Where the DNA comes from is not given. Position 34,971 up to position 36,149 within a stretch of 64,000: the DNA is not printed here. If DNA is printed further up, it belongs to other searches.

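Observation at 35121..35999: Second, divergent Tpt1/ADP-ribosyltransferase-fold domain with HGT replaced by HWT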

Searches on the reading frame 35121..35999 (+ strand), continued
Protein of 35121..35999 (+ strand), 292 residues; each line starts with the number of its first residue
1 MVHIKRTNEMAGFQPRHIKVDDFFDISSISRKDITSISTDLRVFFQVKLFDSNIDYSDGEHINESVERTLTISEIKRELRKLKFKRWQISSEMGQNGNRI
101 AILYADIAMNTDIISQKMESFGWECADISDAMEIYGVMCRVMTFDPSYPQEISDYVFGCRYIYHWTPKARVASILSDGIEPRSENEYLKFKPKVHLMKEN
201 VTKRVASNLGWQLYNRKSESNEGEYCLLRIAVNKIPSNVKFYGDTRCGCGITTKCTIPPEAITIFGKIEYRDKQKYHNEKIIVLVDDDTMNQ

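Call 41: search_dna_similar(query=P0058, collection=phages, mode=protein, max_evalue=0.01, max_rows=25)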
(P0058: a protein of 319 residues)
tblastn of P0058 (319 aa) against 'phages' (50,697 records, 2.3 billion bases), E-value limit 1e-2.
Records with a match: 9; places in all: 9; records where one place covers at least 80% of the query: 0.
Best place of each record, by identity: <60% 9.
By first word of the organism name: Prevotella 9.
By host as written in the record: Prevotella sp. 9.
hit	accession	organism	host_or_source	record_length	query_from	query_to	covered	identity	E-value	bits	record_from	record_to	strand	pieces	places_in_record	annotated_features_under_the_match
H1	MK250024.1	Prevotella phage Lak-B5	Prevotella sp.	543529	169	290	38%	26.8%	8e-4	47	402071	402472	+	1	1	record has no annotation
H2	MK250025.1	Prevotella phage Lak-B6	Prevotella sp.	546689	169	290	38%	26.8%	8e-4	47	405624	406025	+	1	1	record has no annotation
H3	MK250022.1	Prevotella phage Lak-B3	Prevotella sp.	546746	169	290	38%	26.8%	8e-4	47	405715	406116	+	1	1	record has no annotation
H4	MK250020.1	Prevotella phage Lak-B1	Prevotella sp.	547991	169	290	38%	26.8%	8e-4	47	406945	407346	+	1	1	record has no annotation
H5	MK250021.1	Prevotella phage Lak-B2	Prevotella sp.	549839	169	290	38%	26.8%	8e-4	47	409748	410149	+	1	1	record has no annotation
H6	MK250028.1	Prevotella phage Lak-B9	Prevotella sp.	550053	169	290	38%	26.8%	8e-4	47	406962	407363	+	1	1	record has no annotation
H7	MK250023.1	Prevotella phage Lak-B4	Prevotella sp.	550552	169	290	38%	26.8%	8e-4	47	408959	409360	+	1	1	record has no annotation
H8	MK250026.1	Prevotella phage Lak-B7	Prevotella sp.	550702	169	290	38%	26.8%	8e-4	47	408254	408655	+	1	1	record has no annotation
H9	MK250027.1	Prevotella phage Lak-B8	Prevotella sp.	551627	169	290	38%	26.8%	8e-4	47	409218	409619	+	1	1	record has no annotation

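Call 45: fold_search(model_id=the predicted structure, library=viral)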
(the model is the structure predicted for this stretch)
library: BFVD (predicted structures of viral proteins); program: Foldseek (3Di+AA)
matches with E <= 10: 430; with E <= 0.001: 7
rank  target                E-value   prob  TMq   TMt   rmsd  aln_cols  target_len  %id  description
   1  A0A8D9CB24            7.3e-11  1.00  0.39  0.36  22.5       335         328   17  Uncharacterized protein [uncultured marine phage]
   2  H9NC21                1.3e-06  1.00  0.27  0.35   8.5       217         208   13  (no name in the UniProt tables at hand)
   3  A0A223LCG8            2.4e-05  1.00  0.26  0.47   7.1       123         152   19  Uncharacterized protein [Bacillus phage PBS1]
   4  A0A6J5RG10            4.6e-05  1.00  0.29  0.32   3.9       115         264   23  Uncharacterized protein [uncultured Caudovirales phage]
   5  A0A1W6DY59            5.5e-05  1.00  0.29  0.32   4.6       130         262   16  Uncharacterized protein [Aeromonas phage phiA8-29]
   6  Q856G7                2.3e-04  1.00  0.25  0.62   5.5       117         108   22  Uncharacterized protein [Mycobacterium phage Barnyard]
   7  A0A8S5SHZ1            9.4e-04  1.00  0.25  0.64   4.0       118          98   19  SsDNA thymidine ADP-ribosyltransferase, DarT [Phage sp. ctqZP6]
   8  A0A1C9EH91            1.3e-03  1.00  0.25  0.56   4.6       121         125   16  Uncharacterized protein [Mycobacterium phage Tonenili]
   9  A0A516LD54            1.7e-03  1.00  0.23  0.42   4.2       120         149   21  (no name in the UniProt tables at hand)
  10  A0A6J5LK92            2.4e-03  0.85  0.22  0.14  15.7       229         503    9  ASCH domain containing protein [uncultured Caudovirales phage]
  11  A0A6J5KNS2            3.2e-03  1.00  0.28  0.60   7.5       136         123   17  Uncharacterized protein [uncultured Caudovirales phage]
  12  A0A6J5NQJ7            5.1e-03  1.00  0.24  0.57   5.5       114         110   18  Uncharacterized protein [uncultured Caudovirales phage]
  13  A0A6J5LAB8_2          8.6e-03  1.00  0.25  0.11   5.0       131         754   14  ParB/Sulfiredoxin [uncultured Caudovirales phage]
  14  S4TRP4                3.9e-02  0.96  0.23  0.49   5.7       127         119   16  Uncharacterized protein [Salmonella phage SP069]
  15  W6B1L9                6.2e-02  0.82  0.26  0.31   7.2       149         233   12  Uncharacterized protein [Erwinia phage Ea35-70]
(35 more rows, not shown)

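Call 61: predict_structure(alignment_id=A2)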
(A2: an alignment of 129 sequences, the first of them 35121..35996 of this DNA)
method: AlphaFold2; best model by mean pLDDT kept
length: 292 residues; sequences in the alignment: 129
mean_pLDDT: 86.9   pTM: 0.79
mean pLDDT of the five models: 86.9, 87.0, 85.9, 85.3, 85.2
residues with pLDDT >= 90: 208; 70-90: 38; 50-70: 31; < 50: 15
segments of 3 or more residues with pLDDT < 50: 1-13
pLDDT, mean of each block of 10 residues (from residue 1): 32 66 95 95 71 53 71 93 95 85 96 93 93 97 92 97 96 97 71 94 96 80 92 98 92 97 98 92 96 88
secondary structure, 60 per line:
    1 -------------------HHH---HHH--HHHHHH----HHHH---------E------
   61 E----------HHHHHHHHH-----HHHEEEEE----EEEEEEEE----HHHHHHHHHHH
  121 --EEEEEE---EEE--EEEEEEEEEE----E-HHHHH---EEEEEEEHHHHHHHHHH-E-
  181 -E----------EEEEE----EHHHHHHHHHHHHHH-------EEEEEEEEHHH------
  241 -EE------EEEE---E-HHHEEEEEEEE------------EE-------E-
elements in order: H31-36 H41-44 H72-80 E89-93 E98-105 H110-120 E123-128 E132-134 E137-146 H153-157 E161-167 H168-177 E193-197 H203-216 E224-231 E250-253 E262-269

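Call 80: get_annotated_region(hit=H1, flank=3000)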
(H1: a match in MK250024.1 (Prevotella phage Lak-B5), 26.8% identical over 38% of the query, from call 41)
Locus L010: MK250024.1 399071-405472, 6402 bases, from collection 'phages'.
description: MAG: Prevotella phage Lak-B5, complete genome.
organism: Prevotella phage Lak-B5 (NCBI taxid 2491287)
taxonomy: Viruses; Duplodnaviria; Heunggongvirae; Uroviricota; Caudoviricetes
host: Prevotella sp.; source: baboon feces; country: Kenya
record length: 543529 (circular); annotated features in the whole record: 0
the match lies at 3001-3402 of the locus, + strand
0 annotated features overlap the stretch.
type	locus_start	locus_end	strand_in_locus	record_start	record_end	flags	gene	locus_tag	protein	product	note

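Call 89: search_protein_families(library=ncbifam, proteins=[window:35121-35996:+, P0003, P0010, P0030, P0058, P0097, P0126], max_evalue=1)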
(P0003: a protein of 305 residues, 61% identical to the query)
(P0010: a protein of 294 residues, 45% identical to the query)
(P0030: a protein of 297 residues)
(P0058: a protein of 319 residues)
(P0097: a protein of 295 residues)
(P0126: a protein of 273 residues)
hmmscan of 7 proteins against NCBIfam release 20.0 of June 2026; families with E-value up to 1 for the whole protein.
window:35121-35996:+ (292 aa): 2 families
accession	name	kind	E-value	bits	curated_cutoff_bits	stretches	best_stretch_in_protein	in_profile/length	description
NF009581.0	PRK13024.1-1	equivalog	0.053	11.6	1058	1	48-117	476-544/752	protein translocase subunit SecDF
NF045652.1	ProlPCPDhRedW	equivalog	0.23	10.2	650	1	67-132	16-82/376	L-prolyl-[peptidyl-carrier protein] dehydrogenase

P0003 (305 aa): 0 families

P0010 (294 aa): 0 families

P0030 (297 aa): 0 families

P0058 (319 aa): 0 families

P0097 (295 aa): 1 family
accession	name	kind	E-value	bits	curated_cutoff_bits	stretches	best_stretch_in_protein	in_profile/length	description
TIGR00562.1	proto_IX_ox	equivalog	0.14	10.7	97.85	0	3-29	373-399/470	protoporphyrinogen oxidase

P0126 (273 aa): 0 families

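Call 90: search_protein_families(library=phrogs, alignment_id=A2, max_evalue=0.001)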
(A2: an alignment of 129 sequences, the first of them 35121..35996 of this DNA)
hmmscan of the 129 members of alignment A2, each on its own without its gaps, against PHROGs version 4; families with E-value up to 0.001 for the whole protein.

A. member 1, window:35121-35996:+ (292 aa): 0 families

B. families by the number of members that match (of 129 scanned): 4 families
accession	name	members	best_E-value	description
phrog_5470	-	2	0.00057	RNA 2'-phosphotransferase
phrog_38345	-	1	2.7e-05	-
phrog_9529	-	1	0.00037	-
phrog_29043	-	1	0.00062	-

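Call 99: find_encoding_contigs(protein=P0002, flank=6000, max_places=2)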
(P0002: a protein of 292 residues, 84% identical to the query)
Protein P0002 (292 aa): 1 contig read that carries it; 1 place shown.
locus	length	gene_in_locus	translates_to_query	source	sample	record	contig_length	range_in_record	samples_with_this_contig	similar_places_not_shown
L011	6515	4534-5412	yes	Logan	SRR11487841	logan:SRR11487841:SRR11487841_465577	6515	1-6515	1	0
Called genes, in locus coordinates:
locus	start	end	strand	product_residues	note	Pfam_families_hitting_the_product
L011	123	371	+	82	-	-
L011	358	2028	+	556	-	PF02463:SMC_N, PF13175:AAA_15 (weak), PF13476:AAA_23, PF13304:AAA_21 (faint)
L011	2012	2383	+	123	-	-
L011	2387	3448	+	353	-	PF00149:Metallophos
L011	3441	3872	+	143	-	-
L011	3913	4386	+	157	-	-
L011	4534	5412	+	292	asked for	-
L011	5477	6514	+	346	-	?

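Call 100: find_encoding_contigs(protein=P0007, flank=10000, max_places=2)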
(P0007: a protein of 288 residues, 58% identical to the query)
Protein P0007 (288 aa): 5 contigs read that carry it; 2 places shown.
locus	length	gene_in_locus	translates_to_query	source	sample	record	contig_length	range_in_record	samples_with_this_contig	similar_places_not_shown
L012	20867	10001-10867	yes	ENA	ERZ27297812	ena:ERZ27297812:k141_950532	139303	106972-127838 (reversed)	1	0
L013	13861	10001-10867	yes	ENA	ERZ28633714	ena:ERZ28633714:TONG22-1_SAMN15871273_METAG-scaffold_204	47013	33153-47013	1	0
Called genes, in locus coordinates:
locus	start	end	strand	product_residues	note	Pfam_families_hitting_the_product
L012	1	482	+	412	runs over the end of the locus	-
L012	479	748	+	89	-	-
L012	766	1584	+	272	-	-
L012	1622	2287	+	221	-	-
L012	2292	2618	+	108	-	-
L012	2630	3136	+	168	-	-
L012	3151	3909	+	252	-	PF00149:Metallophos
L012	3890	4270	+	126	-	-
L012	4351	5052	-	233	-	-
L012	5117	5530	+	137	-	PF18925:DUF5675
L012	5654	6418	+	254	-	PF00929:RNase_T, PF13482:RNase_H_2 (faint)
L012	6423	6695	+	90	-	-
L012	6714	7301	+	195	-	-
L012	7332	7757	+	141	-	-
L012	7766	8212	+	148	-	PF13508:Acetyltransf_7 (faint)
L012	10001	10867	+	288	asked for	-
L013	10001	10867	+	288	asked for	-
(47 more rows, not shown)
